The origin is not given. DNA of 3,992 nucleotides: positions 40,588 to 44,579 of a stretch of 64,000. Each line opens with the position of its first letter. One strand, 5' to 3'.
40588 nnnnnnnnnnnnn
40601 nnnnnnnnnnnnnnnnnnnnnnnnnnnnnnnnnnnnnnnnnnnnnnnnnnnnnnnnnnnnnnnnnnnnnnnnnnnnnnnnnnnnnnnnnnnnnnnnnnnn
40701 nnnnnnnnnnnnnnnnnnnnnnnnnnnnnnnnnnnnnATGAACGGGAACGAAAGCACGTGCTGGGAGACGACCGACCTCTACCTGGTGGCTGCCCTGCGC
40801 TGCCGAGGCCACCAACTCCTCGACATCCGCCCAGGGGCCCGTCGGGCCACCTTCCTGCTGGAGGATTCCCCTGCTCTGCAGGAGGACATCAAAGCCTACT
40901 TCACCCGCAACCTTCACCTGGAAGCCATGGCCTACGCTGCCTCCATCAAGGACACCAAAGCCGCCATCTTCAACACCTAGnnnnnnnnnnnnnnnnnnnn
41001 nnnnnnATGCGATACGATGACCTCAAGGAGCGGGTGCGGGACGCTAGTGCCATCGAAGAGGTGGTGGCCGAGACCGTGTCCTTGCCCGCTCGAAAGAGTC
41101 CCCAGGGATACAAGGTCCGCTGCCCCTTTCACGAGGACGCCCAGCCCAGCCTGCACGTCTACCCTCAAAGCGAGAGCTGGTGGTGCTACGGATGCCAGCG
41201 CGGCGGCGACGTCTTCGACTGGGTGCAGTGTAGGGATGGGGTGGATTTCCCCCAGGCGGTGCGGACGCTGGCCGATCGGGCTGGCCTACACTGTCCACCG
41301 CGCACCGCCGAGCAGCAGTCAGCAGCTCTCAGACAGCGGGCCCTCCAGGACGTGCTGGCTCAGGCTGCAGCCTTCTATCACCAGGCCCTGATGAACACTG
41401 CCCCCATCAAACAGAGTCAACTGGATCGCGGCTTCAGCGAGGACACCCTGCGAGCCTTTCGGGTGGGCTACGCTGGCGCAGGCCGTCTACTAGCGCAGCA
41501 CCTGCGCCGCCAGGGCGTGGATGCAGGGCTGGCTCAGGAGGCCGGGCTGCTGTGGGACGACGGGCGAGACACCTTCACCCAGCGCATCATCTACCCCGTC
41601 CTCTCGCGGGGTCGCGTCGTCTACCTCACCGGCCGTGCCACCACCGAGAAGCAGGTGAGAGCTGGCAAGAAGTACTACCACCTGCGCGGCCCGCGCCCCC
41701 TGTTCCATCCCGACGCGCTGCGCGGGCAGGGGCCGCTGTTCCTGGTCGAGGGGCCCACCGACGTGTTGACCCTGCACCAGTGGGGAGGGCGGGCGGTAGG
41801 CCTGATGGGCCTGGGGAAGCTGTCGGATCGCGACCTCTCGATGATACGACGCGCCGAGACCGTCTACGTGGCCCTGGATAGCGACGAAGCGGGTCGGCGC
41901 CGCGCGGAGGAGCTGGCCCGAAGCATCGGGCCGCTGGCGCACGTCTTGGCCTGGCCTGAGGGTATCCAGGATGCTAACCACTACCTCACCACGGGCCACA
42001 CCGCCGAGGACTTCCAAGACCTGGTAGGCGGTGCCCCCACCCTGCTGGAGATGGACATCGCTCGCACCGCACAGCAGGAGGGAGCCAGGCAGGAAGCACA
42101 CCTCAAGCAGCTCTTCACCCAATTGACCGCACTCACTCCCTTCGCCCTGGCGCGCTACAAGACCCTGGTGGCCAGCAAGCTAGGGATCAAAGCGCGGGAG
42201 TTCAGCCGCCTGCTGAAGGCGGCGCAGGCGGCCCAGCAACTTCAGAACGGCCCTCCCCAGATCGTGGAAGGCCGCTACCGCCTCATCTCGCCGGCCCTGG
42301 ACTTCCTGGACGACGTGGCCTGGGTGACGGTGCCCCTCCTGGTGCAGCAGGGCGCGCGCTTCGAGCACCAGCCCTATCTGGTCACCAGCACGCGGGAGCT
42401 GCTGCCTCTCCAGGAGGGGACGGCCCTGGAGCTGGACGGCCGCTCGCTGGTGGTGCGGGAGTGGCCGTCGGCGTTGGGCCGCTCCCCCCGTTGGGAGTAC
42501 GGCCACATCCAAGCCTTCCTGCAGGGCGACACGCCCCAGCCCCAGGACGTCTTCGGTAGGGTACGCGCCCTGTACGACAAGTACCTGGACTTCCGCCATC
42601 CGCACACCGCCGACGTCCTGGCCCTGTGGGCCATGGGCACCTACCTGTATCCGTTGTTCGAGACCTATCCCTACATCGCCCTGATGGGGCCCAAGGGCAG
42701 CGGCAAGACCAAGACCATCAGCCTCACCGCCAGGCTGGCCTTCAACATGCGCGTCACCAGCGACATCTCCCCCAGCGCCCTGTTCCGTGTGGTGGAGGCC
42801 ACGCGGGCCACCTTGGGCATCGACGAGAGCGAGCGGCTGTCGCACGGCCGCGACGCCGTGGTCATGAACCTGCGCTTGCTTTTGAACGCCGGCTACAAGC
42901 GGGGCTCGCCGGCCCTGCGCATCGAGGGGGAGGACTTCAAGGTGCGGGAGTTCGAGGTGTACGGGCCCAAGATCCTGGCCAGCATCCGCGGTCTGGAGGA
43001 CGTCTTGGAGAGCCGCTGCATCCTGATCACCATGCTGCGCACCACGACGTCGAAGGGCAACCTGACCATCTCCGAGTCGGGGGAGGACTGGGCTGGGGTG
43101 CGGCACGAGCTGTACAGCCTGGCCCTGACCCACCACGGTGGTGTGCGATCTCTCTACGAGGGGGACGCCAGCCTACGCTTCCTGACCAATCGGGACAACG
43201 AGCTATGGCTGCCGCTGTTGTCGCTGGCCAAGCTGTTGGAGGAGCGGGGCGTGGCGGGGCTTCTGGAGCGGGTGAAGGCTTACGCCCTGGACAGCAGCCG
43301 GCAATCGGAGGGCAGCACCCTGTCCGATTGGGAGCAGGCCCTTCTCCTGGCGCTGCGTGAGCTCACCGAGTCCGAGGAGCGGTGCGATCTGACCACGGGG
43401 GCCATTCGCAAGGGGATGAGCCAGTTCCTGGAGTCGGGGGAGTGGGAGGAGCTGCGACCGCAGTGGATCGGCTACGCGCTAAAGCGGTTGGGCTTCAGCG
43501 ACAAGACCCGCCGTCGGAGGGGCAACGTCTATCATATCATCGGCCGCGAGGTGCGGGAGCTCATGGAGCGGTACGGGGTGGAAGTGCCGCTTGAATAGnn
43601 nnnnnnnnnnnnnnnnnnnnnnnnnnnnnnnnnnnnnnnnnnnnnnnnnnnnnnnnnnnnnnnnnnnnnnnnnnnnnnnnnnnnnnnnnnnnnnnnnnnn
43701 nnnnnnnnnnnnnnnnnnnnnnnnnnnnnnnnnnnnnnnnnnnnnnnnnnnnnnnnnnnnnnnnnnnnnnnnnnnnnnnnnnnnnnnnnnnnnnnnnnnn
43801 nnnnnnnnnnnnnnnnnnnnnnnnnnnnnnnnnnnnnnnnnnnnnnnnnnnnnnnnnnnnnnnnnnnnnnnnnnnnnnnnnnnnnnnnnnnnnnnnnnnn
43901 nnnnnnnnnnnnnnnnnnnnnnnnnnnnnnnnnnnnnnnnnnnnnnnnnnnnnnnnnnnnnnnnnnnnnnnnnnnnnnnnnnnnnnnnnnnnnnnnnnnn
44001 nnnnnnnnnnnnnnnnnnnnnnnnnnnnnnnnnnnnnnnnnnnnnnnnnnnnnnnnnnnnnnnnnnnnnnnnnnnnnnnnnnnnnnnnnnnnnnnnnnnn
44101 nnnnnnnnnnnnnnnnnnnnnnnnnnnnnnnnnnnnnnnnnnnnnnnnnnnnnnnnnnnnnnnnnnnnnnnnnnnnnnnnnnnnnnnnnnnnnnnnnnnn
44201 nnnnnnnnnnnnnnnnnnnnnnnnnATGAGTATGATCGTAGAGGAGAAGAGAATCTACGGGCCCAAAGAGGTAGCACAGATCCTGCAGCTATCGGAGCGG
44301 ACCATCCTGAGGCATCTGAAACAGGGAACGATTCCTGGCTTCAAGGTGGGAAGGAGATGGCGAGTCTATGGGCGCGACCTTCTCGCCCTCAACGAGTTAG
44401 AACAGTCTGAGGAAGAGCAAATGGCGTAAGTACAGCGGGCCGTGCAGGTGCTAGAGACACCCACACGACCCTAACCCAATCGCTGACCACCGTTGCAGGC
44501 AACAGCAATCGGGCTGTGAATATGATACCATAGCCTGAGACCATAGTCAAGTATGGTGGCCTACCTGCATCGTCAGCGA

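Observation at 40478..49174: Integrative replicon-like element (iterons, primase, Xis, large serine recombinase) inserted into comEC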

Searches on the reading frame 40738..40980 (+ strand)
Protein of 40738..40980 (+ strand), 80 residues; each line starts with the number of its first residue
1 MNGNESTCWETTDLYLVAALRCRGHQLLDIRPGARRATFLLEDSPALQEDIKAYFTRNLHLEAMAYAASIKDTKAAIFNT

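Call 6: search_protein_families(library=pfam, proteins=[window:40738-40980:+], max_evalue=0.01)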
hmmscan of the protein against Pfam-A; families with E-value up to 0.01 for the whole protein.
window:40738-40980:+ (80 aa): 1 family
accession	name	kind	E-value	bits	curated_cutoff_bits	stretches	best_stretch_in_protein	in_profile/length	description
PF18903.5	DUF5659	-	4.8e-08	33.2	23.6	1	9-76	4-72/75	Domain of unknown function (DUF5659)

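Call 46: search_protein_families(library=phrogs, proteins=[window:40738-40980:+], max_evalue=0.001)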
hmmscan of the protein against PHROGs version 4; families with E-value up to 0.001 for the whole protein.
window:40738-40980:+ (80 aa): 0 families

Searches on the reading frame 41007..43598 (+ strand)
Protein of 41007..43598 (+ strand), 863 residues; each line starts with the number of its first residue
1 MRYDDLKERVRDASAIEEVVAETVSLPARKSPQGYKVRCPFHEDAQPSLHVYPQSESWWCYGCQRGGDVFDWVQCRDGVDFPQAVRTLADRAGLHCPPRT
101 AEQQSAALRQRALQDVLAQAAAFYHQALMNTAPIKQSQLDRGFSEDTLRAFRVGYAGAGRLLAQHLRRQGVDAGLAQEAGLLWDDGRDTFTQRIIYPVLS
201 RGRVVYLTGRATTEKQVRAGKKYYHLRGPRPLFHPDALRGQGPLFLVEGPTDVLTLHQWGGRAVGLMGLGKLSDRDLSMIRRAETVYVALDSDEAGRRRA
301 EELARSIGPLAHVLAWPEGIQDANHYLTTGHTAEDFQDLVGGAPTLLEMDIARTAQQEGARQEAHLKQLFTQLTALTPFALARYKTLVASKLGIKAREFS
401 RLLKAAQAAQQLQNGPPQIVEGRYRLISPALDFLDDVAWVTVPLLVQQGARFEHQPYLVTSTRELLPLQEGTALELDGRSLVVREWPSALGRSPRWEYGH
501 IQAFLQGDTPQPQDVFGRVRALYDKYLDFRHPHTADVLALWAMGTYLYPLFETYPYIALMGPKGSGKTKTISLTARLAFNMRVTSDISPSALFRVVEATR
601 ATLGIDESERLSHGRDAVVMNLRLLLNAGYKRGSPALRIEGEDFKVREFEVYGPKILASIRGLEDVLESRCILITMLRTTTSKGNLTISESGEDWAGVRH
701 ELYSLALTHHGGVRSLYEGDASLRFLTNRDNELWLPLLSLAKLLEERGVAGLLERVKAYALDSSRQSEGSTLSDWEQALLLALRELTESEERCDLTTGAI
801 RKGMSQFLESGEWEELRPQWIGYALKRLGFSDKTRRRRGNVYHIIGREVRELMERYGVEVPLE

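Call 6: search_protein_families(library=pfam, proteins=[window:41007-43598:+], max_evalue=0.01)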
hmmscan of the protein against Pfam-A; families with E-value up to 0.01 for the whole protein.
window:41007-43598:+ (863 aa): 6 families
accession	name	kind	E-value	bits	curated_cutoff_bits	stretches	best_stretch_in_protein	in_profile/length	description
PF01807.25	Zn_ribbon_DnaG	-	1.7e-20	73.1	24.9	1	8-97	7-94/98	CHC2 zinc finger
PF13155.12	Toprim_2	-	5.6e-11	43.1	22.1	1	245-327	1-88/88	Toprim-like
PF08275.17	DNAG_N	-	9.1e-10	39.2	26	1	136-216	16-102/128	DNA primase catalytic core, N-terminal domain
PF13362.12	Toprim_3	-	6e-06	27.1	27.2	1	244-328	2-90/95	Toprim domain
PF01751.28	Toprim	-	4.2e-05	24.1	23.1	1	244-308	2-81/96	Toprim domain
PF13662.12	Toprim_4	-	6.4e-05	23.5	25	1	245-306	4-73/85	Toprim domain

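Call 46: search_protein_families(library=phrogs, proteins=[window:41007-43598:+], max_evalue=0.001)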
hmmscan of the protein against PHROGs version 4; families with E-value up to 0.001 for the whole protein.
window:41007-43598:+ (863 aa): 15 families
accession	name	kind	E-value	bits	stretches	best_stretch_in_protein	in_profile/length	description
phrog_6444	-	DNA, RNA and nucleotide metabolism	2.3e-51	176.3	1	10-416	13-445/577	DNA primase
phrog_47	-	DNA, RNA and nucleotide metabolism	2.8e-30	106.6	1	28-347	44-337/947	DNA primase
phrog_239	-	DNA, RNA and nucleotide metabolism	2.7e-20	73.9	1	26-343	32-312/801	DNA primase/helicase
phrog_510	-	DNA, RNA and nucleotide metabolism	9.4e-16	58.6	1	1-125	11-140/667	DNA primase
phrog_18097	-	DNA, RNA and nucleotide metabolism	1.9e-13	51.4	1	9-91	9-89/199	DNA primase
phrog_11992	-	unknown function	5.6e-13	50.5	1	7-110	4-104/177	-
phrog_360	-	DNA, RNA and nucleotide metabolism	1.2e-11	45.8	1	26-90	21-85/133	DNA primase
phrog_849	-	DNA, RNA and nucleotide metabolism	1.8e-08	34.8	1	161-307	148-310/435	DNA primase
phrog_21086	-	unknown function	5e-08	33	1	525-686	215-378/617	-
phrog_5629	-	DNA, RNA and nucleotide metabolism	9.4e-07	28.2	0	529-632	559-661/930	DNA primase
phrog_22657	-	unknown function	1.7e-06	27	1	9-219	11-225/1185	-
phrog_6088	-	DNA, RNA and nucleotide metabolism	1.8e-06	27.7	1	31-342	18-295/772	DNA primase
phrog_5311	-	DNA, RNA and nucleotide metabolism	0.00011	21.6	1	35-86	98-153/692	helicase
phrog_1139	-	DNA, RNA and nucleotide metabolism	0.0002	20.5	0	240-305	173-241/895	DNA primase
phrog_2304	-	DNA, RNA and nucleotide metabolism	0.00022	22.4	1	34-72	32-70/133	DNA primase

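Call 47: search_protein_families(library=ncbifam, proteins=[window:41007-43598:+], max_evalue=0.001)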
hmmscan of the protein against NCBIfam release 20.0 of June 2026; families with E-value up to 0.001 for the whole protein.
window:41007-43598:+ (863 aa): 1 family
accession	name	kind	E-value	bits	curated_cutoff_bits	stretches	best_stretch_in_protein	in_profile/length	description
TIGR01391.1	dnaG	equivalog_domain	1.2e-50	172.6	283.6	1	5-375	5-392/414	DNA primase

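Call 61: find_related_loci(query=window:41007-43598:+, collection=viral_contigs, flank=10000)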
Query window:41007-43598:+ (863 aa) in viral_contigs; peptide patterns used: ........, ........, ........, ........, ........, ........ (x = any residue, [..] = any of these).
1 stretches matched a pattern, but none encodes a relative of the query by tblastn (E <= 1e-3).

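Call 81: search_protein_representatives(protein=window:41007-43598:+)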
Query: 863 residues. Proteins with E-value up to 0.001 (for the whole library): 50694; up to 1e-10: 24948; up to 1e-30: 1535. The best 150 are listed.
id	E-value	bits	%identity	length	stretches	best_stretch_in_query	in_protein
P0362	0.0e+00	1553.2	79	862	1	1-863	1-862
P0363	2.9e-225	766.8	48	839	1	37-859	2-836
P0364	3.2e-208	710.5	47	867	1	42-861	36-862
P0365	2.4e-203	694.3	46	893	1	15-859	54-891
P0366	5.5e-201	686.6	61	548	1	341-862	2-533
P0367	1.5e-174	599.1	49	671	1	225-861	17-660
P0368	1.1e-172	592.9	41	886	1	1-857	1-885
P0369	2.4e-169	581.9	37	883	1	8-859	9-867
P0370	5.2e-167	574.1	38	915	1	6-859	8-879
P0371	3.2e-164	564.9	41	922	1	10-862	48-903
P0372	2.9e-162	558.4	43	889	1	4-861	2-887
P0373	6.7e-144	497.7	48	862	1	347-859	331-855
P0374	4.3e-133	462.0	38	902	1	29-858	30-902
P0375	2.7e-132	459.3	42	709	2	355-861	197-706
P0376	9.2e-131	454.2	35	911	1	3-858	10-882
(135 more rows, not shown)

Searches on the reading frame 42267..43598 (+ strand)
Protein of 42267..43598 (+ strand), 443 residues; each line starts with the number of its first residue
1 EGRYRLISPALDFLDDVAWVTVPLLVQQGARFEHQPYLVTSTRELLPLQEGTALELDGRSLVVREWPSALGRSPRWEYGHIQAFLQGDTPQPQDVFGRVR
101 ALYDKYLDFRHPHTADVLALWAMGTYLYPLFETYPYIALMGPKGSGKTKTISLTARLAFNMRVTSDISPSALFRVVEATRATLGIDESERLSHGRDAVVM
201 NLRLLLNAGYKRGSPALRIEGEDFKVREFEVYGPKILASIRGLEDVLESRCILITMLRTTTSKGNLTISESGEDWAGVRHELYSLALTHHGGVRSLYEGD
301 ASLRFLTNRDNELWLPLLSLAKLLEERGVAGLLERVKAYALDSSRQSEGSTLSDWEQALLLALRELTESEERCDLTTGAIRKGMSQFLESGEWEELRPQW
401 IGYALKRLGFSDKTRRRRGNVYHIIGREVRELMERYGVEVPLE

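Call 73: search_solved_structures(query=window:42267-43598:+, max_evalue=1)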
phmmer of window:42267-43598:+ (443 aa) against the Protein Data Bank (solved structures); distinct sequences matched with E-value up to 1: 0.

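Call 84: search_protein_families(library=pfam, alignment_id=A4, max_evalue=0.01)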
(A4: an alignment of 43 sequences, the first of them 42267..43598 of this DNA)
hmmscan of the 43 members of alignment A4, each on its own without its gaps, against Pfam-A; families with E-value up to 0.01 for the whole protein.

A. member 1, window:42267-43598:+ (443 aa): 1 family
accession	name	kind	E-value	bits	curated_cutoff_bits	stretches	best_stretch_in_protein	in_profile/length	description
PF13401.12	AAA_22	-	0.0081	16.9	27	0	137-153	8-24/130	AAA domain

B. families by the number of members that match (of 43 scanned): 13 families
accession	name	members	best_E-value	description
PF01807.25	Zn_ribbon_DnaG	10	1.5e-25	CHC2 zinc finger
PF13155.12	Toprim_2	9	1.7e-12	Toprim-like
PF08275.17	DNAG_N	7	1.8e-13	DNA primase catalytic core, N-terminal domain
PF13662.12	Toprim_4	7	4.4e-08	Toprim domain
PF13362.12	Toprim_3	7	6.2e-07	Toprim domain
PF01751.28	Toprim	7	1e-06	Toprim domain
PF12307.13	DUF3631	7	8.2e-06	Protein of unknown function (DUF3631)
PF13401.12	AAA_22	5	0.00035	AAA domain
PF24389.1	ORC-CDC6-like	3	0.0028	ORC-CDC6-like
PF16793.10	RepB_primase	1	9.3e-06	RepB DNA-primase N-terminal domain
PF06689.19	zf-C4_ClpX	1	0.0012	ClpX C4-type zinc finger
PF13173.12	AAA_14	1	0.0034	AAA domain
PF12447.13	DUF3683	1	0.0075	Protein of unknown function (DUF3683)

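Call 88: predict_structure(alignment_id=A4)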
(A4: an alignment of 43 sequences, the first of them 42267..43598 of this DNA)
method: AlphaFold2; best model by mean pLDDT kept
length: 443 residues; sequences in the alignment: 43
mean_pLDDT: 92.6   pTM: 0.87
mean pLDDT of the five models: 92.6, 92.5, 92.1, 91.1, 90.5
residues with pLDDT >= 90: 332; 70-90: 105; 50-70: 4; < 50: 2
segments of 3 or more residues with pLDDT < 50: none
pLDDT, mean of each block of 10 residues (from residue 1): 81 93 94 94 94 89 84 89 98 99 96 96 98 97 90 97 93 90 92 88 94 92 92 95 90 88 93 97 98 98 95 98 98 98 76 87 95 96 94 90 89 94 96 84 72
secondary structure, 60 per line:
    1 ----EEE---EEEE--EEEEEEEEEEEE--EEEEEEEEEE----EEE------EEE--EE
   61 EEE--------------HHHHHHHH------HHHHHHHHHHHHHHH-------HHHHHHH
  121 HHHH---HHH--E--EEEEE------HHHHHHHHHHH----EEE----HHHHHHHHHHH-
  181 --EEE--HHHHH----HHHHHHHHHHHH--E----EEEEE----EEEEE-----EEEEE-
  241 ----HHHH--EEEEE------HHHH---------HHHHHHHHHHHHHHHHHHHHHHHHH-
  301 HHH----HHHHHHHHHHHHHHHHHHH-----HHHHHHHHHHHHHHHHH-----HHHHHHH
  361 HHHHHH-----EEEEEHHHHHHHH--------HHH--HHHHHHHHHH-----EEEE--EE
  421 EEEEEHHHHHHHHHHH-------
elements in order: E5-7 E11-14 E17-28 E31-40 E45-47 E54-56 E59-63 H78-85 H92-106 H114-124 E136-140 H147-157 E162-164 H169-179 E183-185 H188-192 H197-208 E216-220 E225-229 E235-239 H245-248 E251-255 H262-265 H275-299 H308-326 H332-348 H354-366 E372-376 H377-384 H398-407 E413-416 E419-425 H426-436

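Call 90: fold_search(model_id=the predicted structure, library=pdb)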
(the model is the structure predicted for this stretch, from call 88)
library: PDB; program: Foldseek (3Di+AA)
matches with E <= 10: 1143; with E <= 0.001: 119
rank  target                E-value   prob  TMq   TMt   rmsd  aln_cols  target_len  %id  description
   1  8ouw_3                1.1e-06  1.00  0.35  0.27  13.2       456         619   11  Cryo-EM structure of CMG helicase bound to TIM-1/TIPN-1 and homodimeric DNSN-1 on fork DNA (Caenorhabditis elegans) (released 2023-08-16)
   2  7jk6_D                1.2e-06  1.00  0.22  0.22  18.4       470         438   12  Structure of Drosophila ORC in the active conformation (released 2020-09-09)
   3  8s0c_D                2.7e-06  1.00  0.24  0.27  18.6       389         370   13  H. sapiens ORC1-5 bound to double stranded DNA as part of the MCM-ORC complex (released 2024-10-02)
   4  5dgk_B                3.9e-06  1.00  0.39  0.35   9.0       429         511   11  SCCmec type IV Cch - active helicase (released 2016-08-24)
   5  9e2x_5                4.3e-06  1.00  0.41  0.30  13.9       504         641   12  Cryo-EM structure of yeast CMG helicase stalled at G4-containing DNA template, state 2 (released 2025-03-19)
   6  5dgk_A                4.5e-06  1.00  0.41  0.37   9.7       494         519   12  SCCmec type IV Cch - active helicase (released 2016-08-24)
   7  6lrb_C                4.7e-06  1.00  0.32  0.34  10.5       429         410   13  The A form apo structure of NrS-1 C terminal region-CTR (released 2020-04-08)
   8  7tjh_I                4.7e-06  1.00  0.22  0.25  19.5       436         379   14  S. cerevisiae ORC bound to 84 bp ARS1 DNA and Cdc6 (state 1) with flexible Orc6 N-terminal domain (released 2022-10-05)
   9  8xgc_5                5.2e-06  1.00  0.30  0.21  19.1       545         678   10  Structure of yeast replisome associated with FACT and histone hexamer, Composite map (released 2024-02-14)
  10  8b9d_4                5.8e-06  1.00  0.42  0.30  15.5       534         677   11  Human replisome bound by Pol Alpha (released 2023-08-09)
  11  7jgr_D                6.1e-06  1.00  0.24  0.24  18.7       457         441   13  Structure of Drosophila ORC bound to DNA (84 bp) and Cdc6 (released 2020-09-09)
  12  7jps_D                6.1e-06  1.00  0.21  0.23  18.5       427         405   13  ORC-DNA: Human Origin Recognition Complex (ORC) with DNA bound in the core (released 2020-09-09)
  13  7tji_D                7.4e-06  1.00  0.23  0.23  19.0       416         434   12  S. cerevisiae ORC bound to 84 bp ARS1 DNA and Cdc6 (state 2) with flexible Orc6 N-terminal domain (released 2022-10-05)
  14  7tji_I                8.2e-06  1.00  0.21  0.24  16.8       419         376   14  S. cerevisiae ORC bound to 84 bp ARS1 DNA and Cdc6 (state 2) with flexible Orc6 N-terminal domain (released 2022-10-05)
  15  7jpq_D                9.1e-06  1.00  0.24  0.26  18.1       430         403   14  ORC-O2-5: Human Origin Recognition Complex (ORC) with subunits 2,3,4,5 (released 2020-09-02)
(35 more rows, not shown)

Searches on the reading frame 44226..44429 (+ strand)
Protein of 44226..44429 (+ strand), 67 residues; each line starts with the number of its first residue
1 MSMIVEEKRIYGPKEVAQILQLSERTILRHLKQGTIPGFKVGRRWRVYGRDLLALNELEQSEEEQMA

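Call 6: search_protein_families(library=pfam, proteins=[window:44226-44429:+], max_evalue=0.01)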
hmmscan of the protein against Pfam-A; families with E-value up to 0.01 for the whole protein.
window:44226-44429:+ (67 aa): 2 families
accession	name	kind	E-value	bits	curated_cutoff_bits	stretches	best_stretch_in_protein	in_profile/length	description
PF12728.13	HTH_17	-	4.2e-13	49.8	27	1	11-54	2-45/51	Helix-turn-helix domain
PF13411.12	MerR_1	-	0.0025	18.3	21.6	1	14-53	4-43/69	MerR HTH family regulatory protein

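Call 46: search_protein_families(library=phrogs, proteins=[window:44226-44429:+], max_evalue=0.001)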
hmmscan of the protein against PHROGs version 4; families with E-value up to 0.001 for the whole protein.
window:44226-44429:+ (67 aa): 8 families
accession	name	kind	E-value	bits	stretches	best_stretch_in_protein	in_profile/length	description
phrog_1840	-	integration and excision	2.1e-10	41.9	1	11-63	7-60/90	excisionase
phrog_10045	-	DNA, RNA and nucleotide metabolism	3.8e-09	37.3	1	13-55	23-66/74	HTH DNA binding protein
phrog_66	-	integration and excision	9.7e-08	33.1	1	4-52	87-136/412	excisionase and transcriptional regulator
phrog_6401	-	DNA, RNA and nucleotide metabolism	5.6e-07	30.4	1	4-47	3-47/64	DNA binding protein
phrog_25665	-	integration and excision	9.1e-06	26.8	1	9-52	24-67/93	excisionase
phrog_7735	-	integration and excision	0.00023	22.5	1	8-64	3-55/99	excisionase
phrog_2907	-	integration and excision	0.00026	22.4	1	10-57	6-55/117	excisionase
phrog_15534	-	DNA, RNA and nucleotide metabolism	0.0007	21.1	1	4-53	37-85/93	HTH DNA binding protein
